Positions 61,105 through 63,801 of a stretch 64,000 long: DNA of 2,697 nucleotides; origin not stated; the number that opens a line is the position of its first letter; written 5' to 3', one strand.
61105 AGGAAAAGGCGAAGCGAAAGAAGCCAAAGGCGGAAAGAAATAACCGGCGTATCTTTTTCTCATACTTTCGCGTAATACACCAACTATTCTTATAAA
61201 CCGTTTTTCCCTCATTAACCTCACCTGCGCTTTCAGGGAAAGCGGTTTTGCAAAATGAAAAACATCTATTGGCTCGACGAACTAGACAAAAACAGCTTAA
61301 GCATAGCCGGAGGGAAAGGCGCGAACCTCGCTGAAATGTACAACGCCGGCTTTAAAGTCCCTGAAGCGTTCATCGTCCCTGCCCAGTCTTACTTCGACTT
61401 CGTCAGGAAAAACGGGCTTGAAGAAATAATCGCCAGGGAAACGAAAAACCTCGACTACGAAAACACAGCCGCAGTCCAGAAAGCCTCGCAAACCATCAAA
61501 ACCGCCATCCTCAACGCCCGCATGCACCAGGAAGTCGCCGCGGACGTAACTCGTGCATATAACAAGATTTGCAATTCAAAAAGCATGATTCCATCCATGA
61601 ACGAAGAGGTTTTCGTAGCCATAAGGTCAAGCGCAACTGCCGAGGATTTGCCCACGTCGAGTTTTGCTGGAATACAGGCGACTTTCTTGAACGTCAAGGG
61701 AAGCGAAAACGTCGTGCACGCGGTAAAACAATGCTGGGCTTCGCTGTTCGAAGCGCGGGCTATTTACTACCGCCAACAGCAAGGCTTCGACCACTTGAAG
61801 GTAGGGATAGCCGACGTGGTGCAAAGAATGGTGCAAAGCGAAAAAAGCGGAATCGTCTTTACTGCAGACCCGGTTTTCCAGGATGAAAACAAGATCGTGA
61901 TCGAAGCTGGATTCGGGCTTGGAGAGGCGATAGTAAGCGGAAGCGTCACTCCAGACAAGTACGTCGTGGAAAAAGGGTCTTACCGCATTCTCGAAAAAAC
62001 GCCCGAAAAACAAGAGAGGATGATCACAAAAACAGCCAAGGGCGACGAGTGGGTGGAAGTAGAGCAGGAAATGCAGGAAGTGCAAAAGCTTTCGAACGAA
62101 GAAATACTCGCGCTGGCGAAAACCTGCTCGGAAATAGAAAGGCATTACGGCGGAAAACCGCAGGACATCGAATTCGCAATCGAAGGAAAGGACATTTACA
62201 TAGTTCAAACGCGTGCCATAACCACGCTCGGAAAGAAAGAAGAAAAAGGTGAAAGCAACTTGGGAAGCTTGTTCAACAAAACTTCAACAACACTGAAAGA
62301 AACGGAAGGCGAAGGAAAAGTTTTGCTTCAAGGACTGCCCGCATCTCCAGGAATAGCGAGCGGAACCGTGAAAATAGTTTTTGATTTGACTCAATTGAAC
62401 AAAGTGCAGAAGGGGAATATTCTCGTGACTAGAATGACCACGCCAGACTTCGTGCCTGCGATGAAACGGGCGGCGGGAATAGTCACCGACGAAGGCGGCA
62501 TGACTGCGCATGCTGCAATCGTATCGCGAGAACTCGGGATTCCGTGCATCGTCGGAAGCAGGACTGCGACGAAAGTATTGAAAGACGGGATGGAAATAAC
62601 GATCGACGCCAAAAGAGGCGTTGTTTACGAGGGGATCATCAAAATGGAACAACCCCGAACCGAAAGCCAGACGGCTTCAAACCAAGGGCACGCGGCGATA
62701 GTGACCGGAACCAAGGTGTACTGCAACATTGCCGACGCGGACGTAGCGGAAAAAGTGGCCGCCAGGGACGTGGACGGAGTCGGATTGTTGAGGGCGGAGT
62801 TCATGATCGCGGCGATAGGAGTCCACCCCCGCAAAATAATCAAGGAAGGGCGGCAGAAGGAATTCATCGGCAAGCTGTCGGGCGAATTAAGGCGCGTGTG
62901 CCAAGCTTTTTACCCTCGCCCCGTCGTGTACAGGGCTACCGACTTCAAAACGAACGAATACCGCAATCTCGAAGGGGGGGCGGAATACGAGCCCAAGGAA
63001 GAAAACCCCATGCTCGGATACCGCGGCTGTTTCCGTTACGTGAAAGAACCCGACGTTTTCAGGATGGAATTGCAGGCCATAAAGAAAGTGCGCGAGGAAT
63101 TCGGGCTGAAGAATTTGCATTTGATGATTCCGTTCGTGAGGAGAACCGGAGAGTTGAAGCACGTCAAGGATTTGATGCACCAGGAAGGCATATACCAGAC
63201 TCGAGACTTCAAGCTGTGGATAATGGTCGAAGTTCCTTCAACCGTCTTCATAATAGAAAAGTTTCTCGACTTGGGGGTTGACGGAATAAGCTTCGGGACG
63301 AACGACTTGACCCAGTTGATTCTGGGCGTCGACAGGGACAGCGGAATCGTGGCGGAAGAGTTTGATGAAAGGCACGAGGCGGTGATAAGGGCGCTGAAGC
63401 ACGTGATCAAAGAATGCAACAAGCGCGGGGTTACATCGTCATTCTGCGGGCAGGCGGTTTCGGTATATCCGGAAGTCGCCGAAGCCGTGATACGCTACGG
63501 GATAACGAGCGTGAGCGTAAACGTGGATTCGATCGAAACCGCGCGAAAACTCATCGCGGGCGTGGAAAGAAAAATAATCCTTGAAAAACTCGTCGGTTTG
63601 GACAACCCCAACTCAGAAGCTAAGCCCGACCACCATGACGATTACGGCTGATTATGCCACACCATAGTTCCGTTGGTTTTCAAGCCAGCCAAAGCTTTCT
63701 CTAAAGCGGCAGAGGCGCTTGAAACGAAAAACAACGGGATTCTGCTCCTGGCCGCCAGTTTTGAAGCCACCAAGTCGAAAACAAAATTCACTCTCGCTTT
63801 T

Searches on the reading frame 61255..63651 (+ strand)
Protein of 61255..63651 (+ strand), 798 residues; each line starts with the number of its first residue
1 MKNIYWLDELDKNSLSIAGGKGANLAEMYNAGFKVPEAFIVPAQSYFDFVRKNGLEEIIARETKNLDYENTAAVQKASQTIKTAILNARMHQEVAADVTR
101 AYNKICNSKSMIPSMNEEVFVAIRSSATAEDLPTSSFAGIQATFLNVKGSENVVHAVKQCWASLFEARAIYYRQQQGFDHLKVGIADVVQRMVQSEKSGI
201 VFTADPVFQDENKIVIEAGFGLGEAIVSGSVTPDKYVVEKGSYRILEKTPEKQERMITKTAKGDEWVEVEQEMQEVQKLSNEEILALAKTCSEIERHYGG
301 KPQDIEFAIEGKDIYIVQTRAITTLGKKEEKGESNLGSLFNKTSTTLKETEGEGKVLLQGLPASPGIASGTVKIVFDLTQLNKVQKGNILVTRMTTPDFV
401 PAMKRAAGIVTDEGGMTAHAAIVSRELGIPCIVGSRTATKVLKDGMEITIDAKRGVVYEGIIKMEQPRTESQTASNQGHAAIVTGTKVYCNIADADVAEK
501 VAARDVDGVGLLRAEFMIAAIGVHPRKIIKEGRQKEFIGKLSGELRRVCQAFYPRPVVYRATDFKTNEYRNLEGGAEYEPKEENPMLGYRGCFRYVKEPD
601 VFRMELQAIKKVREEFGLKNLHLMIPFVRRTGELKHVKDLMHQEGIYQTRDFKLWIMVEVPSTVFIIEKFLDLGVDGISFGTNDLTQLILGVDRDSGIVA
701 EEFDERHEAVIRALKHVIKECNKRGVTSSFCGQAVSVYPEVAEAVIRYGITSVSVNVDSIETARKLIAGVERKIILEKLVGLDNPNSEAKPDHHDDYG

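Call 95: find_encoding_contigs(protein=window:61255-63651:+, flank=10000, max_places=2)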
Protein window:61255-63651:+ (798 aa): 2 contigs read that carry it; 1 place shown.
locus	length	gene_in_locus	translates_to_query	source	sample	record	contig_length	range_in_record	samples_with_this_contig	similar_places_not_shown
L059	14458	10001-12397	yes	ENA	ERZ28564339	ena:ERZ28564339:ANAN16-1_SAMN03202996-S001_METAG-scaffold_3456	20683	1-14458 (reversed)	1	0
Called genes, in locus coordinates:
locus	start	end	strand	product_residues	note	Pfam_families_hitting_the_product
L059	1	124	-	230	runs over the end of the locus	PF01172:SBDS_N, PF09377:SBDS_domain_II, PF20268:SBDS_C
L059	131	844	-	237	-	PF10584:Proteasome_A_N, PF00227:Proteasome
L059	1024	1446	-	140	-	PF13527:Acetyltransf_9 (weak), PF00583:Acetyltransf_1, PF13673:Acetyltransf_10, PF13508:Acetyltransf_7, PF08445:FR47 (weak)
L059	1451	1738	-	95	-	PF01900:RNase_P_Rpp14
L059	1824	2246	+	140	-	-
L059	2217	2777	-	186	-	PF01725:Ham1p_like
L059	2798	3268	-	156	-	-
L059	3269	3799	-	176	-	-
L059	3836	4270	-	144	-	PF01876:RNase_P_p30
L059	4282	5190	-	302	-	PF13793:Pribosyltran_N, PF00156:Pribosyltran, PF14572:Pribosyl_synth (weak)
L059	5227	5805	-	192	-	PF20108:DUF6498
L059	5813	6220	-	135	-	PF00827:Ribosomal_L15e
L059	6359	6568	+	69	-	PF02597:ThiS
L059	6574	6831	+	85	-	-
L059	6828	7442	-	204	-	PF09335:VTT_dom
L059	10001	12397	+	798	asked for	PF01326:PPDK_N, PF00391:PEP-utilizers, PF02896:PEP-utilizers_C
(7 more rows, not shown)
